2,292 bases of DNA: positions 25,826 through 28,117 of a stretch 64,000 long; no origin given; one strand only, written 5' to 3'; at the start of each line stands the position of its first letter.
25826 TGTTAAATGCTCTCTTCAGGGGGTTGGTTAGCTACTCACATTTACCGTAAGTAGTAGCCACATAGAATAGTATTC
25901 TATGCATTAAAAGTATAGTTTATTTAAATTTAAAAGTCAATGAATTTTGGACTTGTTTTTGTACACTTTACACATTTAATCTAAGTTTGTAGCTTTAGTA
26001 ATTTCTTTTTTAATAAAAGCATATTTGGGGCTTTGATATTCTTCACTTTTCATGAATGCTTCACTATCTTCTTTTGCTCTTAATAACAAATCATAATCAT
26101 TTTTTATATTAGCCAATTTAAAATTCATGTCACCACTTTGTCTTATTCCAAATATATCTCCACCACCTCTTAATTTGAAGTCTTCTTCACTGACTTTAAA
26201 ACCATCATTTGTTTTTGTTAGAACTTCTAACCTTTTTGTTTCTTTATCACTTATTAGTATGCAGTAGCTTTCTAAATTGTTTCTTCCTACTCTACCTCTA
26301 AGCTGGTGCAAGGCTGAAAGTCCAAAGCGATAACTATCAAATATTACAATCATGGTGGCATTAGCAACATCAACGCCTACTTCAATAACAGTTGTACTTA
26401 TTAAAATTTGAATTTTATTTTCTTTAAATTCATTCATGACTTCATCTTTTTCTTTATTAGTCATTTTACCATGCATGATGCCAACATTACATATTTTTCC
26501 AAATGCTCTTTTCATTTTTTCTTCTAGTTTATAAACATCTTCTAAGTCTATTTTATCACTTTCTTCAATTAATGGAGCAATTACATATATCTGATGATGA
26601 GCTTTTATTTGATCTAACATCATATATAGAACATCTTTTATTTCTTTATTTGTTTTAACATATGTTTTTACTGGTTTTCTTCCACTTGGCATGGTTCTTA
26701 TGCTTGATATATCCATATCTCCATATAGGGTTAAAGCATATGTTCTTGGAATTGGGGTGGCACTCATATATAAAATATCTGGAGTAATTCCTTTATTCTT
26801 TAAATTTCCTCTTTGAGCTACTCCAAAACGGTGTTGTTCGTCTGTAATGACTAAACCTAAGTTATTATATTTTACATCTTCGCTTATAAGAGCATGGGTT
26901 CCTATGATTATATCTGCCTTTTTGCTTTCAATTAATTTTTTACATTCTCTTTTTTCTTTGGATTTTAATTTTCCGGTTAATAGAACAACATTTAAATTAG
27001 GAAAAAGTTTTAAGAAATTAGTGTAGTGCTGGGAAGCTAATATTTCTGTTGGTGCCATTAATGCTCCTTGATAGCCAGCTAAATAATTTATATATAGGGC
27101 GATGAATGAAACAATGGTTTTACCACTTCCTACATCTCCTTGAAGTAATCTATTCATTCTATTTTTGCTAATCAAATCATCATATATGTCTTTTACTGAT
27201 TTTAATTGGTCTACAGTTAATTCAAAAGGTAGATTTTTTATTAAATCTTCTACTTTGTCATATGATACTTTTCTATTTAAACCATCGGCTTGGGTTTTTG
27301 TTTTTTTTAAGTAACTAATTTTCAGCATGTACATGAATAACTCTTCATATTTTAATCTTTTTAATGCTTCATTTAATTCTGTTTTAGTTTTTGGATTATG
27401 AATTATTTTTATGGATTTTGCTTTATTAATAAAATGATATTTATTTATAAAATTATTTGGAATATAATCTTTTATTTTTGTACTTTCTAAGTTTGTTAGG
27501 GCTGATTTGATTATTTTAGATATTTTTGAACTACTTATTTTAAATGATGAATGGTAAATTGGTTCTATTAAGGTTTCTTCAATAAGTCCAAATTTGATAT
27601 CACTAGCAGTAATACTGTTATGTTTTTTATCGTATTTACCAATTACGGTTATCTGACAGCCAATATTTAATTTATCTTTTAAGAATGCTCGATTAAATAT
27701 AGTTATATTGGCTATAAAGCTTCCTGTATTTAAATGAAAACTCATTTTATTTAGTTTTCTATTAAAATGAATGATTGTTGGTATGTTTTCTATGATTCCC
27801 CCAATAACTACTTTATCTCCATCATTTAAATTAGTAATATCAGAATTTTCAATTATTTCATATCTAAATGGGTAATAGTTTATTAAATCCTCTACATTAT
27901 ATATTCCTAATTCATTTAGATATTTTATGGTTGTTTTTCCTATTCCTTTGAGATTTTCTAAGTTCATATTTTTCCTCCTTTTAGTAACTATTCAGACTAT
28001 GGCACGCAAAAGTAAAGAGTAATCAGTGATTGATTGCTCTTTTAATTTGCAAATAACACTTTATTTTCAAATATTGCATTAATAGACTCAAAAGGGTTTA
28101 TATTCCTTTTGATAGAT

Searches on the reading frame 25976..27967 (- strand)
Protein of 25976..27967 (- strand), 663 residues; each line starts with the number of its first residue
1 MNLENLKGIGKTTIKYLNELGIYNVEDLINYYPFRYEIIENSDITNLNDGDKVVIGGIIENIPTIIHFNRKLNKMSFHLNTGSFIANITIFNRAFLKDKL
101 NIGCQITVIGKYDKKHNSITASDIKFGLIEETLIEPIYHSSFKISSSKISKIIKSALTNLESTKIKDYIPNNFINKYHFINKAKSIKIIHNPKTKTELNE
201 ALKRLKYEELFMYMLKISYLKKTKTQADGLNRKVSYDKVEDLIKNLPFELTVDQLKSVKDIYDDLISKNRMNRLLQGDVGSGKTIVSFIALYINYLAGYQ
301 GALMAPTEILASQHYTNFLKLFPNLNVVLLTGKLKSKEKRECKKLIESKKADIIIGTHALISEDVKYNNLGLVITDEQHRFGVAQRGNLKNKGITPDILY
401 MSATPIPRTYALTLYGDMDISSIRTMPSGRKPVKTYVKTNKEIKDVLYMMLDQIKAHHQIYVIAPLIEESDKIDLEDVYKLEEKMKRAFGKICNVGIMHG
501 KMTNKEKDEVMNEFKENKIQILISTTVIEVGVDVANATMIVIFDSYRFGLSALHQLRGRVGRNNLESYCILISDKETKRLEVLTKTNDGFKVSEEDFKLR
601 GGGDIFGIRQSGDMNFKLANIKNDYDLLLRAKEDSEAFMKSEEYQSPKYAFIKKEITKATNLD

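Call 62: search_protein_families(library=pfam, proteins=[window:25976-27967:-], max_evalue=0.001)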
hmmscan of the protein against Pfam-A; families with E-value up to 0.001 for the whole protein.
window:25976-27967:- (663 aa): 6 families
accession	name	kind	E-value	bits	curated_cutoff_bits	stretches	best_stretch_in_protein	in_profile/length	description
PF00270.35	DEAD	-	1.8e-23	83.5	26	1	254-409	4-163/167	DEAD/DEAH box helicase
PF00271.37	Helicase_C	-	1.5e-22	80.4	23.5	1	450-563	9-109/110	Helicase conserved C-terminal domain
PF04851.21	ResIII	-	4.8e-13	49.8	22.5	1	252-405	6-162/164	Type III restriction enzyme, res subunit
PF19833.4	RecG_dom3_C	-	9.5e-12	45.3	26.8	1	586-658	1-75/87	ATP-dependent DNA helicase RecG, domain 3, C-terminal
PF17191.10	RecG_wedge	-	1.9e-09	37.8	23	1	6-159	5-161/162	RecG wedge domain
PF22590.2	Cas3-like_C_2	-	3.6e-06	27.6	27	1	480-564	17-105/106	CRISPR-associated nuclease/helicase Cas3, C-terminal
